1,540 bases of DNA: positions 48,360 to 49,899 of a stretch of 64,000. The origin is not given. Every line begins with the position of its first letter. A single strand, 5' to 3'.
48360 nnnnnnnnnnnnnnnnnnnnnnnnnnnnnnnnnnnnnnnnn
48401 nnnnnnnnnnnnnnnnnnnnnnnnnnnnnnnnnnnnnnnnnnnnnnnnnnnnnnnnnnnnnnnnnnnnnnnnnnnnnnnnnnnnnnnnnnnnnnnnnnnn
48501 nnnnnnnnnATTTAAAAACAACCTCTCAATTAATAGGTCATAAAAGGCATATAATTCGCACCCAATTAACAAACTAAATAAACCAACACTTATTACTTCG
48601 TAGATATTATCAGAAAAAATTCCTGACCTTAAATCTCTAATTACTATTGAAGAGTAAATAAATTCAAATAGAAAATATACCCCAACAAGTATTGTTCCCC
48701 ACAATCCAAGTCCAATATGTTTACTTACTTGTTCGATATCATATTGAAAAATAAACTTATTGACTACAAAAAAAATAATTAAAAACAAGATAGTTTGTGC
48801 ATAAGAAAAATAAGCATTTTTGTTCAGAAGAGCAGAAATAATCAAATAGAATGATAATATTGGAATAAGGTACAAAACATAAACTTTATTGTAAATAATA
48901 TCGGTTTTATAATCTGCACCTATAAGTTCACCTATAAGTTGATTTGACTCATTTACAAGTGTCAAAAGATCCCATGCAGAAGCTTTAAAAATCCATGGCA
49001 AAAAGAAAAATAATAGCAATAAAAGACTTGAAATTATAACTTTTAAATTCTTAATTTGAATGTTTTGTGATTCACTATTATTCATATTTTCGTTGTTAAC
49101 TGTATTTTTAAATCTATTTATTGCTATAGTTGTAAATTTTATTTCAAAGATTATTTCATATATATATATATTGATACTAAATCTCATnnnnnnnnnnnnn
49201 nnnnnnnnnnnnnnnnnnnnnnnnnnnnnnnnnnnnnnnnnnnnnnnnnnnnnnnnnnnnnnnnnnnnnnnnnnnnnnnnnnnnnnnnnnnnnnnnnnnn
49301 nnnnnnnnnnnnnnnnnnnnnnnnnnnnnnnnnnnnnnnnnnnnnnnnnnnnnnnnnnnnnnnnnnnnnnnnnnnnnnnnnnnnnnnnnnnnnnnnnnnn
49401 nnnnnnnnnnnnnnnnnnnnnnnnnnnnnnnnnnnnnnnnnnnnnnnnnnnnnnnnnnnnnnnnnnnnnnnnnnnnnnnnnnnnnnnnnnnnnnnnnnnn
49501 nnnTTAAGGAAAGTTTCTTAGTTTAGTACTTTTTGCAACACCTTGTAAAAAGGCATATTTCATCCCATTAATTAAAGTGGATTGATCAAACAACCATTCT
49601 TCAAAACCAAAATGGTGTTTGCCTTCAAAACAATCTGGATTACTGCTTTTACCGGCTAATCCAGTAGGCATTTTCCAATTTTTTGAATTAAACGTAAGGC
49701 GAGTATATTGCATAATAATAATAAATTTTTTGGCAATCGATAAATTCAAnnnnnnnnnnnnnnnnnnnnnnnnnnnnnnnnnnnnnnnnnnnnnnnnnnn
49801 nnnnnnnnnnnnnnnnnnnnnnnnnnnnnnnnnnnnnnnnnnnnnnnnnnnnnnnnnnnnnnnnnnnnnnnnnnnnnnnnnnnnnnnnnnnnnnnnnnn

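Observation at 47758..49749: Regulator-divergent three-gene operon (unknown protein with in-frame TAA, polytopic membrane protein, lipoprotein) inside a repeat-flanked accessory block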

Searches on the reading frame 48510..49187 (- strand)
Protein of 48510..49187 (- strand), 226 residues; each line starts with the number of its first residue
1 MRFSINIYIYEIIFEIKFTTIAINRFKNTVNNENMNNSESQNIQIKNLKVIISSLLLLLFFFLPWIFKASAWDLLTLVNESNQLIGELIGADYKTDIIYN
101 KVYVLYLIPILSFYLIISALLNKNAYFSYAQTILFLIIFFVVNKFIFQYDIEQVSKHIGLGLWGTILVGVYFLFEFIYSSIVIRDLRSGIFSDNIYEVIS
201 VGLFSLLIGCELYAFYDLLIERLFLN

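Call 5: search_protein_families(library=pfam, proteins=[window:48510-49187:-], max_evalue=1)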
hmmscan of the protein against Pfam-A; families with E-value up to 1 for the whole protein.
window:48510-49187:- (226 aa): 1 family
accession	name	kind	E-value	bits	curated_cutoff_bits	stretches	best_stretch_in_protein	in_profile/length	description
PF18489.6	Alpha_Helical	-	0.17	12.5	32.4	1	17-97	11-91/127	Alpha helical domain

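Call 6: search_protein_families(library=padloc, proteins=[window:48510-49187:-], max_evalue=1)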
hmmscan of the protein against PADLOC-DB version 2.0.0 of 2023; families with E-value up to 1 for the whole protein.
window:48510-49187:- (226 aa): 0 families

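Call 41: find_homologous_proteins(query=window:48510-49085:-, max_evalue=0.01)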
Query window:48510-49085:- (192 aa): 3 proteins with E <= 0.01 among 214 candidates.
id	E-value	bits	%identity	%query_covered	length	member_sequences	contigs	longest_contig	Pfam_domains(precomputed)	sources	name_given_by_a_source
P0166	3.2e-110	385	98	100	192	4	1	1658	-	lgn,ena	-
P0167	1.2e-102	360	95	100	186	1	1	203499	-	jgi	jgi:hypothetical protein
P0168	4.3e-44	169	88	54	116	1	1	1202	-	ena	-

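Call 44: find_encoding_contigs(protein=P0167, flank=5000, max_places=4)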
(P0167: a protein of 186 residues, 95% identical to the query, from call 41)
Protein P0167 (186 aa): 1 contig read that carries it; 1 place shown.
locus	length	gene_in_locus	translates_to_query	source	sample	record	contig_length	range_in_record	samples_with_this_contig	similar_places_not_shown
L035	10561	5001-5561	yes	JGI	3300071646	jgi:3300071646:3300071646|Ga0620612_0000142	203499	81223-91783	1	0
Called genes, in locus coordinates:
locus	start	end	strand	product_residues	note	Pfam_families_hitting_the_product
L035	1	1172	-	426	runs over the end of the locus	PF11013:DUF2851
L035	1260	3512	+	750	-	PF22544:HYDIN_VesB_CFA65-like_Ig (weak), PF22073:Cep192_D4 (faint), PF04231:Endonuclease_1, PF18962:Por_Secre_tail (weak), PF19910:DUF6383 (weak)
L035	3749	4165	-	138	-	PF13560:HTH_31 (weak), PF01381:HTH_3, PF12844:HTH_19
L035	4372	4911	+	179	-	-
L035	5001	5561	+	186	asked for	-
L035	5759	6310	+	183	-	-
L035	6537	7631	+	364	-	PF21088:MS_channel_1st (weak), PF00924:MS_channel_2nd, PF21082:MS_channel_3rd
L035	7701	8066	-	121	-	PF12844:HTH_19 (faint), PF01381:HTH_3, PF13443:HTH_26 (weak)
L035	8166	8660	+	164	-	-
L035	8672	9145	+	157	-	-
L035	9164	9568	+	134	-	-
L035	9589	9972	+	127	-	-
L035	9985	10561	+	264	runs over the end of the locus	-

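Call 70: search_protein_families(library=phrogs, proteins=[window:48510-49085:-, L035:3752-4165:-], max_evalue=0.01)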
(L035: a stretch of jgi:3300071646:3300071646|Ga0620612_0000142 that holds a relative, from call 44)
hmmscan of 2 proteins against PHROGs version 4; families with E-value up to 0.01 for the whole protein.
window:48510-49085:- (192 aa): 0 families

L035:3752-4165:- (138 aa): 12 families
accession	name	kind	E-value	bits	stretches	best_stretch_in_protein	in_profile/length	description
phrog_8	-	transcription regulation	4.7e-12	47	1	8-110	67-155/346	transcriptional regulator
phrog_3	-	transcription regulation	8.1e-12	46.6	1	9-93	79-166/430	transcriptional repressor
phrog_4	-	transcription regulation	3.9e-08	33.7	1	7-114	127-218/400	transcriptional repressor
phrog_5823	-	transcription regulation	1.9e-07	31.6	1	14-78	3-68/404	transcriptional regulator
phrog_1994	-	DNA, RNA and nucleotide metabolism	2.2e-05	25.4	1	21-108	3-90/170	DNA binding protein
phrog_4583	-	transcription regulation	6.5e-05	23.9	1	17-78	10-71/81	transcriptional repressor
phrog_2328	-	transcription regulation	0.00024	21.9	1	6-77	6-75/128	transcriptional repressor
phrog_2439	-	transcription regulation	0.0003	20.8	1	18-109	8-94/367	transcriptional regulator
phrog_2967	-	transcription regulation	0.00033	21.3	1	13-92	6-78/225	transcriptional regulator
phrog_1373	-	transcription regulation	0.0009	20.3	1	11-81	57-127/166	transcriptional regulator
phrog_9908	-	DNA, RNA and nucleotide metabolism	0.0038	17.4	1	15-72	11-68/282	DNA binding protein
phrog_2339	-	DNA, RNA and nucleotide metabolism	0.0067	17.4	0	10-74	19-83/98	HTH DNA binding protein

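Call 82: search_protein_families(library=padloc, proteins=[L035:3752-4165:-], max_evalue=0.01)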
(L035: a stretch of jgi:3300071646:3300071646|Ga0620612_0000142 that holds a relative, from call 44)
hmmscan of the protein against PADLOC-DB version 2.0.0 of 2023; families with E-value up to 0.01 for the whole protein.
L035:3752-4165:- (138 aa): 10 families
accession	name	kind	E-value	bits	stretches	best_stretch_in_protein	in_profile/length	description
PDLC03665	Control_protein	-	1.5e-12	45.6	1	15-80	6-72/77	control protein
PDLC02926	HTH_VI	-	8e-10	36.9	1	18-83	2-67/92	-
PDLC04775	PDC-M69A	-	7.6e-08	30.8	1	17-123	7-107/113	-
PDLC04142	capH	-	1.4e-06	27.3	1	17-118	6-100/103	capH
PDLC03666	Control_protein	-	3.2e-05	22.3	1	17-81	6-70/77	control protein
PDLC03954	RmrA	-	4.3e-05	20.6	1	18-136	11-132/380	-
PDLC03945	RmrA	-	0.0001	19.6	1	18-131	3-123/394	-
PDLC03536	REase_II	-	0.00059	17.6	1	18-100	11-92/237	Type II restriction enzyme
PDLC03664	Control_protein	-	0.0025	16.3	1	16-76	12-72/74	control protein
PDLC03409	REase_II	-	0.0058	13.4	1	72-131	106-166/408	Type II restriction enzyme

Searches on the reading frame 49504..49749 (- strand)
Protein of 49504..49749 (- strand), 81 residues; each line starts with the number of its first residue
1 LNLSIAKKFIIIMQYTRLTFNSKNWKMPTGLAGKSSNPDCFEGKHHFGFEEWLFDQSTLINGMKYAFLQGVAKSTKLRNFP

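Call 67: find_encoding_contigs(protein=window:49504-49749:-, flank=3000, max_places=10)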
Protein window:49504-49749:- (81 aa): 3 contigs read that carry it; 2 places shown.
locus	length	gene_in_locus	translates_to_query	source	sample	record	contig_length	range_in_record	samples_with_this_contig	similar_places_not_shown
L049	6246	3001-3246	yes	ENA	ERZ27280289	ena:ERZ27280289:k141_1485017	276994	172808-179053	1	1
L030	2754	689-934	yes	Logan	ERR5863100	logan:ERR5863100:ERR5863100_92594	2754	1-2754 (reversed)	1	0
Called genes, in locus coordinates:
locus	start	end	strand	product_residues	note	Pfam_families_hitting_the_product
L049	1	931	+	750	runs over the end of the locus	PF22544:HYDIN_VesB_CFA65-like_Ig (weak), PF04231:Endonuclease_1, PF18962:Por_Secre_tail (weak), PF19910:DUF6383 (weak)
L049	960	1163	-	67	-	-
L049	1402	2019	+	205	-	-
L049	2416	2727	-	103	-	PF01381:HTH_3 (weak)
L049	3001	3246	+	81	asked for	-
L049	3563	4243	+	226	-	-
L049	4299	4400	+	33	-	-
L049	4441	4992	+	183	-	-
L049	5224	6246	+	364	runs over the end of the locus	PF21088:MS_channel_1st (weak), PF00924:MS_channel_2nd, PF21082:MS_channel_3rd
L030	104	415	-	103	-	PF01381:HTH_3 (weak)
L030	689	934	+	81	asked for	-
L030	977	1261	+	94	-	-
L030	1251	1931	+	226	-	-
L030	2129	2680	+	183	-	-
